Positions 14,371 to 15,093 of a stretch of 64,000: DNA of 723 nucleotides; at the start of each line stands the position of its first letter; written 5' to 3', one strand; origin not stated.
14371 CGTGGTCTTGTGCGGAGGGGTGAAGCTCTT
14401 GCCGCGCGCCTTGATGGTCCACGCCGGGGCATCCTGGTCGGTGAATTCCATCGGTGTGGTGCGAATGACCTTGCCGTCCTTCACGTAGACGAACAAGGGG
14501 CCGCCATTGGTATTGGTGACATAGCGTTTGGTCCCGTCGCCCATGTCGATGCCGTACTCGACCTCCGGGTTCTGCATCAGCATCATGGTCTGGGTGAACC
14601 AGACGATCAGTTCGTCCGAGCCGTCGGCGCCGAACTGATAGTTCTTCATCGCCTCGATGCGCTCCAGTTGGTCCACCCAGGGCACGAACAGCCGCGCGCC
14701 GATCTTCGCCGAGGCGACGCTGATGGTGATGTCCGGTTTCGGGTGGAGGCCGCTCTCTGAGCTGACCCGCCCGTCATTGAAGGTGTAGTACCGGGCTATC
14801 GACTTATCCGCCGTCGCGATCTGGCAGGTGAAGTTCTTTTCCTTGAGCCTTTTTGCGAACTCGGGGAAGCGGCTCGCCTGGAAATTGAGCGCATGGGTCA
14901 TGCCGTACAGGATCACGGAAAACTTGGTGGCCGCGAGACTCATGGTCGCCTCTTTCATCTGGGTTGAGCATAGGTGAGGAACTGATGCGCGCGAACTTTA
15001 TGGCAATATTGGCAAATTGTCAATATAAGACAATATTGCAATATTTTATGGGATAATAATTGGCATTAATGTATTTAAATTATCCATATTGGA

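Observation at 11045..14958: Transhydroxylase/resorcinol-hydroxylase-like pair 1 with its own MFS exporter/importer and the only intact regulator in the window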

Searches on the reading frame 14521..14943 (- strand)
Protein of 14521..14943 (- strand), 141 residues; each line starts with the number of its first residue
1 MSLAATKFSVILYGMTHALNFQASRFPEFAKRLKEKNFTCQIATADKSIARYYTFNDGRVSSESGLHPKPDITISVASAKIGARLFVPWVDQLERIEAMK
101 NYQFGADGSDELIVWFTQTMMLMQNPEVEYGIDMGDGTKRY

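Call 37: search_protein_families(library=pfam, proteins=[window:14521-14943:-], max_evalue=1)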
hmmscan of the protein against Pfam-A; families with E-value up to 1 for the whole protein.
seq(141 aa): 1 family
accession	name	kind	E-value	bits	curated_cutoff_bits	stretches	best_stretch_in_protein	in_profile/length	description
PF00801.26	PKD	-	0.23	11.9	23.5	0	19-65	2-46/80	PKD domain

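Call 40: search_solved_structures(query=A1, max_evalue=10, show_alignments=2)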
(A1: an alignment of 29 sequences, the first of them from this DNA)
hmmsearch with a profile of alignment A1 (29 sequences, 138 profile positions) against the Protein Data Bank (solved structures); distinct sequences matched with E-value up to 10: 3.
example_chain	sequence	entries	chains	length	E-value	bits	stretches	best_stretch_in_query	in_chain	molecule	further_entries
6b15_A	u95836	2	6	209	0.38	13.6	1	96-131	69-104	Amy13K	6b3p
8c18_A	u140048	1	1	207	0.82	12.5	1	20-86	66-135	Astaxanthin binding fasciclin family protein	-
5v93_r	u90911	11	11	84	1.4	11.7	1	40-79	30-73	30S ribosomal protein S18 | 30S ribosomal protein S18 1 | Small ribosomal subunit protein bS18A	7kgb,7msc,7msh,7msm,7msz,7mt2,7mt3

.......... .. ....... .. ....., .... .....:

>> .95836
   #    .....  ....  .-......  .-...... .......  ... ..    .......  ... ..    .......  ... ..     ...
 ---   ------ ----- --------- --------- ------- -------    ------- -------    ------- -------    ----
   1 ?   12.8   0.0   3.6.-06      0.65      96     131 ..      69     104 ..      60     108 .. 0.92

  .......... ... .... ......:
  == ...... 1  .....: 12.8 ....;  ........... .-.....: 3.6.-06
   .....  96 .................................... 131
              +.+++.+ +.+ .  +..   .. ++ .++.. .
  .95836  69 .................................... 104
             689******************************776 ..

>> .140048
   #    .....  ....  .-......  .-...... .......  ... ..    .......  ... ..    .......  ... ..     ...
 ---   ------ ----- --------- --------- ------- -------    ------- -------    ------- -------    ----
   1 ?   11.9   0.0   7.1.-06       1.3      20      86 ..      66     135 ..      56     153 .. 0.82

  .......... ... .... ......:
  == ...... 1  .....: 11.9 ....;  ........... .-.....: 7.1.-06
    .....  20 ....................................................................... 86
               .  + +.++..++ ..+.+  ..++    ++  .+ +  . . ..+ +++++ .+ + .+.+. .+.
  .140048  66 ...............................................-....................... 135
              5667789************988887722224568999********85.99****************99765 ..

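Call 49: predict_structure(alignment_id=A2)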
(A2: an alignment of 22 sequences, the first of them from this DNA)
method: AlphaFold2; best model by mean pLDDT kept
length: 140 residues; sequences in the alignment: 22
mean_pLDDT: 87.0   pTM: 0.78
mean pLDDT of the five models: 87.0, 85.2, 85.2, 84.7, 84.3
residues with pLDDT >= 90: 84; 70-90: 39; 50-70: 15; < 50: 2
segments of 3 or more residues with pLDDT < 50: none
pLDDT, mean of each block of 10 residues (from residue 1): 90 93 88 95 95 96 97 95 85 83 91 91 64 56
secondary structure, 60 per line:
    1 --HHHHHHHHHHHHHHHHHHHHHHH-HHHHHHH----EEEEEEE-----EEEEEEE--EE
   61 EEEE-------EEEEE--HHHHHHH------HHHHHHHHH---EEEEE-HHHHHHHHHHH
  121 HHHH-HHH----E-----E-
elements in order: H3-25 H27-33 E38-44 E50-56 E59-64 E72-76 H79-85 H92-100 E104-108 H110-124

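Call 53: fold_search(model_id=the predicted structure, library=pdb)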
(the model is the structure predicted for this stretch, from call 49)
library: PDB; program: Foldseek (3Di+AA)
matches with E <= 10: 688; with E <= 0.001: 30
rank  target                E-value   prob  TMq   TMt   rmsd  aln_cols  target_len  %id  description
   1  2yhe_B                6.3e-06  1.00  0.48  0.12   3.2        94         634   16  Structure determination of the stereoselective inverting sec- alkylsulfatase Pisa1 from Pseudomonas sp. (released 2012-05-16)
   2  4axh_A                1.2e-05  1.00  0.49  0.12   3.0        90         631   19  Structure and mechanism of the first inverting alkylsulfatase specific for secondary alkylsulfatases (released 2012-12-05)
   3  6h6p_A                1.2e-05  1.00  0.57  0.68   3.6       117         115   16  UbiJ-SCP2 Ubiquinone synthesis protein (released 2019-02-13)
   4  4axh_B                1.2e-05  1.00  0.49  0.12   3.0        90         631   19  Structure and mechanism of the first inverting alkylsulfatase specific for secondary alkylsulfatases (released 2012-12-05)
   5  6h6o_A                1.2e-05  1.00  0.56  0.63   3.9       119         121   16  UbiJ-SCP2 Ubiquinone synthesis protein (released 2019-02-13)
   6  2cfu                  1.4e-05  1.00  0.50  0.13   3.0        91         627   13  Crystal structure of SdsA1, an alkylsulfatase from Pseudomonas aeruginosa, in complex with 1-decane-sulfonic-acid. (released 2006-04-26)
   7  2cg2                  1.5e-05  1.00  0.50  0.13   3.0        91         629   13  Crystal structure of SdsA1, an alkylsulfatase from Pseudomonas aeruginosa, in complex with sulfate (released 2006-04-26)
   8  3bn8_A                1.6e-05  1.00  0.57  0.67   7.2       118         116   13  Crystal structure of a putative sterol carrier protein type 2 (af1534) from archaeoglobus fulgidus dsm 4304 at 2.11 A  (released 2007-12-25)
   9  2yhe_A                1.8e-05  1.00  0.49  0.12   3.1        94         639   16  Structure determination of the stereoselective inverting sec- alkylsulfatase Pisa1 from Pseudomonas sp. (released 2012-05-16)
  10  2cfz                  2.3e-05  1.00  0.50  0.13   3.0        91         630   13  Crystal structure of SdsA1, an alkylsulfatase from Pseudomonas aeruginosa, in complex with 1-dodecanol (released 2006-04-26)
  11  4av7_B                2.3e-05  1.00  0.47  0.12   3.2        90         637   18  Structure determination of the double mutant S233Y F250G from the sec- alkyl sulfatase PisA1 (released 2012-12-05)
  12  6h6o_B                2.6e-05  1.00  0.55  0.64   4.1       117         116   14  UbiJ-SCP2 Ubiquinone synthesis protein (released 2019-02-13)
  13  4av7_A                2.8e-05  1.00  0.47  0.12   3.2        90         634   18  Structure determination of the double mutant S233Y F250G from the sec- alkyl sulfatase PisA1 (released 2012-12-05)
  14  6h6p_B                3.3e-05  1.00  0.57  0.68   3.6       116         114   16  UbiJ-SCP2 Ubiquinone synthesis protein (released 2019-02-13)
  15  6h6n_A                4.0e-05  1.00  0.57  0.62   3.9       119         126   16  UbiJ-SCP2 Ubiquinone synthesis protein (released 2019-02-13)
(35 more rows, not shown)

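Call 84: search_protein_representatives(alignment_id=A2)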
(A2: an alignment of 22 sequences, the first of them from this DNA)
Query: 22 sequences, 140 profile positions. Proteins with E-value up to 0.001 (for the whole library): 732; up to 1e-10: 405; up to 1e-30: 77. The best 150 are listed.
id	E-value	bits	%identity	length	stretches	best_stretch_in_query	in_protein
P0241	1.3e-54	199.8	-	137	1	4-138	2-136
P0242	2.5e-53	195.6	-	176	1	3-140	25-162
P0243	3.4e-52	191.9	-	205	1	1-140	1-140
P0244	1.1e-51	190.3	-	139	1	3-140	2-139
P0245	4.6e-50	185.0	-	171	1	6-139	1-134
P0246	1.4e-49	183.4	-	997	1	6-140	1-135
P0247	6.3e-48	178.1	-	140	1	1-140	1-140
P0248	2.7e-46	172.8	-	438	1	3-140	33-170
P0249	3.4e-45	169.3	-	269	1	3-140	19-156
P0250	4.4e-45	168.9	-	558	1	5-140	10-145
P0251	4.7e-45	168.8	-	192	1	1-140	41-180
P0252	2.6e-44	166.4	-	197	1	19-140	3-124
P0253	3.3e-44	166.0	-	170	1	4-140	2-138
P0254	4.2e-44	165.7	-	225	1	5-140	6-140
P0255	1.9e-43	163.6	-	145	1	7-138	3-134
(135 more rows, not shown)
